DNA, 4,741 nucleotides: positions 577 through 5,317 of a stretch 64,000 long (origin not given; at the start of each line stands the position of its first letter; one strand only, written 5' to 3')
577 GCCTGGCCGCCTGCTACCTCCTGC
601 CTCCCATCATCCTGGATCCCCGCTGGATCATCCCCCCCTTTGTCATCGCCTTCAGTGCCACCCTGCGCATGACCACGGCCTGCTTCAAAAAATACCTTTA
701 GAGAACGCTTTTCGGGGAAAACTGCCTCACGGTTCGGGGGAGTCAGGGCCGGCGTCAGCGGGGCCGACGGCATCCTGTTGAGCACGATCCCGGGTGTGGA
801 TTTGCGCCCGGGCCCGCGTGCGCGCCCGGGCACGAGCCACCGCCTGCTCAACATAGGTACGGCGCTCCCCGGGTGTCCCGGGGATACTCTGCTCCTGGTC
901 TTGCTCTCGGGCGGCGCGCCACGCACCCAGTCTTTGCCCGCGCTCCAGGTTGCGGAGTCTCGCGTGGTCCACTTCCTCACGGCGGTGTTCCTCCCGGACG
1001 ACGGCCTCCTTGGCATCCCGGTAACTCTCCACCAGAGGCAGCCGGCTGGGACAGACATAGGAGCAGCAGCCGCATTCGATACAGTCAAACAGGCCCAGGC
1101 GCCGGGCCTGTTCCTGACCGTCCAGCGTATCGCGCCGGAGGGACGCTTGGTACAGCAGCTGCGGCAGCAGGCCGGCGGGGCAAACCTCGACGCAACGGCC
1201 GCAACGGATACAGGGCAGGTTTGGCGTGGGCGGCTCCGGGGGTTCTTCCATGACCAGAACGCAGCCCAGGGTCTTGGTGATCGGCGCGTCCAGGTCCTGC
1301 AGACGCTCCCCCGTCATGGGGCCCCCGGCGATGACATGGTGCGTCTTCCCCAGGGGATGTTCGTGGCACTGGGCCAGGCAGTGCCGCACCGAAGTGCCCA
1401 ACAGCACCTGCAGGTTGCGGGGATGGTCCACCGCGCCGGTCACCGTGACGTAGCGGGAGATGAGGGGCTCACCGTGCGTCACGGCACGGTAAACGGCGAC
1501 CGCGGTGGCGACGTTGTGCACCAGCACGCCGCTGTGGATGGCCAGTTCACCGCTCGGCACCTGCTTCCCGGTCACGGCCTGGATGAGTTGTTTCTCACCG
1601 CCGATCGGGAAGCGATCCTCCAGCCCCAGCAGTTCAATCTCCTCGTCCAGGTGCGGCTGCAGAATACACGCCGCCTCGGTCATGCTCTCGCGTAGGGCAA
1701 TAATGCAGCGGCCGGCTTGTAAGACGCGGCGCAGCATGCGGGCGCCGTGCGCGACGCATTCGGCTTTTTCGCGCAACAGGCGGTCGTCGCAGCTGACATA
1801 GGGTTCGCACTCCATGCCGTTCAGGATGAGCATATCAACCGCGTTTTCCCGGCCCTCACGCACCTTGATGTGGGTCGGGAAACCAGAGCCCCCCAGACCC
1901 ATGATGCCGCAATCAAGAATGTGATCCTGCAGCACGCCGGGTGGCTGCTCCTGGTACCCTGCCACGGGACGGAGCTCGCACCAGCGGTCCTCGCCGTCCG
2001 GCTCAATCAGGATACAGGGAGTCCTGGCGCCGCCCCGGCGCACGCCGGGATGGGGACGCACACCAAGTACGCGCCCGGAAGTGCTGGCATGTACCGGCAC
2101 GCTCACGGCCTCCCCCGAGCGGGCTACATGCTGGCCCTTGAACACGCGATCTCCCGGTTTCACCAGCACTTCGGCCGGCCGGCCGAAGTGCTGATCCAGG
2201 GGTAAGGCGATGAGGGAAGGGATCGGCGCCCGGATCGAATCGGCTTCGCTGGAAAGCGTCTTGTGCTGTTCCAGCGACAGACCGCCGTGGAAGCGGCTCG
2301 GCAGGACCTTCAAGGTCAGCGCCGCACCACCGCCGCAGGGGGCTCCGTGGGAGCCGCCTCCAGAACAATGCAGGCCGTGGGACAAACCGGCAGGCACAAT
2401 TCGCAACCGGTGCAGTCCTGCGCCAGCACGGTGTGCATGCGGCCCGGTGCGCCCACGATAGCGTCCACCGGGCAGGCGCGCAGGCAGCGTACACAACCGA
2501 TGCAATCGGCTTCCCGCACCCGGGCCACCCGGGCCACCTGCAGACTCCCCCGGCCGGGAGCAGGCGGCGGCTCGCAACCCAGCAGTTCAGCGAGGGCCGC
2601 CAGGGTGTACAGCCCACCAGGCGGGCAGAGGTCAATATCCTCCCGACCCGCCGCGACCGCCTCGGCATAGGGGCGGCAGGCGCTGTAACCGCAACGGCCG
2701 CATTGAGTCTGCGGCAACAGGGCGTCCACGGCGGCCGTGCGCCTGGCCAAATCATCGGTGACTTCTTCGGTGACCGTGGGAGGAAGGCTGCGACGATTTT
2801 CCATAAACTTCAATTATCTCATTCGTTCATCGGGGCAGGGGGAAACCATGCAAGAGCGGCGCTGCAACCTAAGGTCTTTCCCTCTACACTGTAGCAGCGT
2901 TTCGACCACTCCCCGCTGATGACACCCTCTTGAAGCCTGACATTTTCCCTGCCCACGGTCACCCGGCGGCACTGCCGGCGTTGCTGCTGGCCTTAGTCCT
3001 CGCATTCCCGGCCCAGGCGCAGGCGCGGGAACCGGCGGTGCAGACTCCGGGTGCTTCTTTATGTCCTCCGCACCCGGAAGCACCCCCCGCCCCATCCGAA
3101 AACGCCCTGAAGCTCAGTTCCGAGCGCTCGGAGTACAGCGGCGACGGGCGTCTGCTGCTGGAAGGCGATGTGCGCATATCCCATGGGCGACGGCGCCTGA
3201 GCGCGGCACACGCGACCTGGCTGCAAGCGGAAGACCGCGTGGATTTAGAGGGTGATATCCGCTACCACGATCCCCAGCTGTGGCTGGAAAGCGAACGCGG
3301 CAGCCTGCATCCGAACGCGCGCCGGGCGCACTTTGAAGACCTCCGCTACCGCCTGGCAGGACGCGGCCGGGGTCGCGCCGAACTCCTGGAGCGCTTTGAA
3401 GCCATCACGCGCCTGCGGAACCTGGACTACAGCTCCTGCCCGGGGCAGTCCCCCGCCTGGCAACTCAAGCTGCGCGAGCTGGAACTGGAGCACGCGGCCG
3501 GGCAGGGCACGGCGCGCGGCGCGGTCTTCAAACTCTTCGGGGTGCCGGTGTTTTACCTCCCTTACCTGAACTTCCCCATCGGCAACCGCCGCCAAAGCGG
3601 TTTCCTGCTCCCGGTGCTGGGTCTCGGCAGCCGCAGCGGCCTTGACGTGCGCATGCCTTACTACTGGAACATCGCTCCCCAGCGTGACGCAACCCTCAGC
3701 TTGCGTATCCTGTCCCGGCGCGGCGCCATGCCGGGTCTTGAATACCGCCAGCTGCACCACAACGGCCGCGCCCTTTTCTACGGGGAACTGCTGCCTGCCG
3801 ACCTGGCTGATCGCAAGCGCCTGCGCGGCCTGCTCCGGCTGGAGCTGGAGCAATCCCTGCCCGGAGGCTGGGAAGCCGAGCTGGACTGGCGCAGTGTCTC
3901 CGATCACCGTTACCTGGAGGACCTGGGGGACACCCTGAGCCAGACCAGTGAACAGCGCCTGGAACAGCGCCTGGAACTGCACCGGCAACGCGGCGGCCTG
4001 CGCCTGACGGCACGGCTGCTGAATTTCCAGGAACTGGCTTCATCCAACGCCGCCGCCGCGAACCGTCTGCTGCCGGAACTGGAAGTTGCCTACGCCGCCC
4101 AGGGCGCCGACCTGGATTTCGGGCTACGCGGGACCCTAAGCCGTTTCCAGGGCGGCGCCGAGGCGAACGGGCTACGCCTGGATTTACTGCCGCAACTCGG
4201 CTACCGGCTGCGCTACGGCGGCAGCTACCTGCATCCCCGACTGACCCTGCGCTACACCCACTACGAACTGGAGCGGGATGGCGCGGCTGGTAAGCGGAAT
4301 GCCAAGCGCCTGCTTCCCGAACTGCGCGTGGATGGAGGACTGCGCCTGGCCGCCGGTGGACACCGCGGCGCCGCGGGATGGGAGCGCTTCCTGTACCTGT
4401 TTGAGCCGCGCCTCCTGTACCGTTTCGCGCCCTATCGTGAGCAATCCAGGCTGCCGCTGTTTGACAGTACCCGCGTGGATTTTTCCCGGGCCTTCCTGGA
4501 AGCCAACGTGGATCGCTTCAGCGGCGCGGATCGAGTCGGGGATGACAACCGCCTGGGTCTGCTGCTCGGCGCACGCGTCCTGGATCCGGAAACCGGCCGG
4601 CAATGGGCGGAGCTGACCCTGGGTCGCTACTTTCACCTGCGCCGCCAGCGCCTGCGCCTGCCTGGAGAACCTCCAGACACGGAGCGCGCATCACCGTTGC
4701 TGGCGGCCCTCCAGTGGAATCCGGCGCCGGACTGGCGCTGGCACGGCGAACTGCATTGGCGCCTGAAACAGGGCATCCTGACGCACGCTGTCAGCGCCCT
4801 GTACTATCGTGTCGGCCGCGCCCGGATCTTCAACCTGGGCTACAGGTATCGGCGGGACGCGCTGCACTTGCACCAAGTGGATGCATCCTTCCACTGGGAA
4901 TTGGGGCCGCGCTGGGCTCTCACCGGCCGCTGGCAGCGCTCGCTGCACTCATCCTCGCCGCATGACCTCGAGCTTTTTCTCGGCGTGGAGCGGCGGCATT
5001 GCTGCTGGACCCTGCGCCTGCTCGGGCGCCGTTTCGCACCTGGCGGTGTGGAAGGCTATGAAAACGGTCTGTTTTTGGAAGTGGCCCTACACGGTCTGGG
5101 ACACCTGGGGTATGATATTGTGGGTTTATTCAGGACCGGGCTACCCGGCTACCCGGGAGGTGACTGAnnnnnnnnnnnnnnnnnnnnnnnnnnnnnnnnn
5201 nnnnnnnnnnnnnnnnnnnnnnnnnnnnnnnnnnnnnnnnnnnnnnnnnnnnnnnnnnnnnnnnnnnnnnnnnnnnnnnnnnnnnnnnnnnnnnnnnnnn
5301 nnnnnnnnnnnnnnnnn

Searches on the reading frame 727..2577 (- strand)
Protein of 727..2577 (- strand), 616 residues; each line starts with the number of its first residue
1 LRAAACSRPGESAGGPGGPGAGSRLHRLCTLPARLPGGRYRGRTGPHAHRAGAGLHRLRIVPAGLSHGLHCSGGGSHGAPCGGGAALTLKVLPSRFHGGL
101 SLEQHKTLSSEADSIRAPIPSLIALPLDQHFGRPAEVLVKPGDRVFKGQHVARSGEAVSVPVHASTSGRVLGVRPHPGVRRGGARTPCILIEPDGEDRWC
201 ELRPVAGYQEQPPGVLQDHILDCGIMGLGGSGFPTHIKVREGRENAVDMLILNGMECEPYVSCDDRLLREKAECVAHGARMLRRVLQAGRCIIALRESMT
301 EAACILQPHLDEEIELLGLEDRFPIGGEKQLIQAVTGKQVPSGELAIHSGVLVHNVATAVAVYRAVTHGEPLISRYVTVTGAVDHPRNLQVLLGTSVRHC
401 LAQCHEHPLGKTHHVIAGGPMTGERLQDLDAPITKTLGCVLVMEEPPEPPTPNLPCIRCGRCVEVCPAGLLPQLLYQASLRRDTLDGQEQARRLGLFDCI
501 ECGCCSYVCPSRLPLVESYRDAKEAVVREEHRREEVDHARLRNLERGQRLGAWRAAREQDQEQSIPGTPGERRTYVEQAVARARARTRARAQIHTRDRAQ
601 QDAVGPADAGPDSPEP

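Call 44: search_protein_families(library=pfam, proteins=[window:727-2577:-], max_evalue=0.00001)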
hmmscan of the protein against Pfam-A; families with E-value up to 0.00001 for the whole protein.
window:727-2577:- (616 aa): 7 families
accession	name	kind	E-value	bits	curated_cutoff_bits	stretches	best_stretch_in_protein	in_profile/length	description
PF01512.22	Complex1_51K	-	1.5e-40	139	31.2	1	221-364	2-150/150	Nuo51 FMN-binding domain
PF13375.12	RnfC_N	-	1.5e-27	96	25.6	1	95-196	2-101/101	RnfC Barrel sandwich hybrid domain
PF13183.11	Fer4_8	-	3.6e-09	37.5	27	1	455-512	4-67/68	4Fe-4S dicluster domain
PF13237.11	Fer4_10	-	2.7e-08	34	25.5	1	456-510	9-53/53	4Fe-4S dicluster domain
PF13534.11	Fer4_17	-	3.2e-08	34.4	22.2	1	456-513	2-60/61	4Fe-4S dicluster domain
PF12838.12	Fer4_7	-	8.6e-08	33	27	1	456-511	2-50/52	4Fe-4S dicluster domain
PF13187.11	Fer4_9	-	2.6e-07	31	27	1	456-512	2-50/52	4Fe-4S dicluster domain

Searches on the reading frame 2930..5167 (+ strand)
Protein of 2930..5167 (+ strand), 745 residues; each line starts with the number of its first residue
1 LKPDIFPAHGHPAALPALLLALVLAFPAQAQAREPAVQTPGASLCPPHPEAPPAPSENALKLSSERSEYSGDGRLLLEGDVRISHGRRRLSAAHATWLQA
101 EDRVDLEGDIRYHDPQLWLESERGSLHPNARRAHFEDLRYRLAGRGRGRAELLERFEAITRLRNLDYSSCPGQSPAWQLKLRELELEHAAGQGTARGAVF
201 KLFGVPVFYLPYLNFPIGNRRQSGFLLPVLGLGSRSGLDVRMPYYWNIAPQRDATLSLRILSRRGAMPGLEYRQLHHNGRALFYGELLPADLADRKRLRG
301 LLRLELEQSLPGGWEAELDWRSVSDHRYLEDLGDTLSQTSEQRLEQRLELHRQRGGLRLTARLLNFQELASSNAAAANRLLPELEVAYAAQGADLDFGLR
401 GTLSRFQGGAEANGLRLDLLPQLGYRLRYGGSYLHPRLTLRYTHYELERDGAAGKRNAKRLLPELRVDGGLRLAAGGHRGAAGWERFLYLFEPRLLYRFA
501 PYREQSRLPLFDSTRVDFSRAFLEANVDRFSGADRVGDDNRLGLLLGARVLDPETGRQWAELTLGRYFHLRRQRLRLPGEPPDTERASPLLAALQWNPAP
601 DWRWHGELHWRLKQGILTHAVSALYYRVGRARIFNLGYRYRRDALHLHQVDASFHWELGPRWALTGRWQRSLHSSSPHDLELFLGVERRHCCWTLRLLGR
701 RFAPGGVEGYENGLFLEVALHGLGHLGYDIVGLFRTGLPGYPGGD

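Call 44: search_protein_families(library=pfam, proteins=[window:2930-5167:+], max_evalue=0.00001)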
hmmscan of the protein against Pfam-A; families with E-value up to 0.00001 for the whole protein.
window:2930-5167:+ (745 aa): 1 family
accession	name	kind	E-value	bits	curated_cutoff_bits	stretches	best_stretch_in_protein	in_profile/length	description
PF04453.20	LptD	-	1.3e-59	202.9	22.4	1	299-662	3-384/384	LPS transport system D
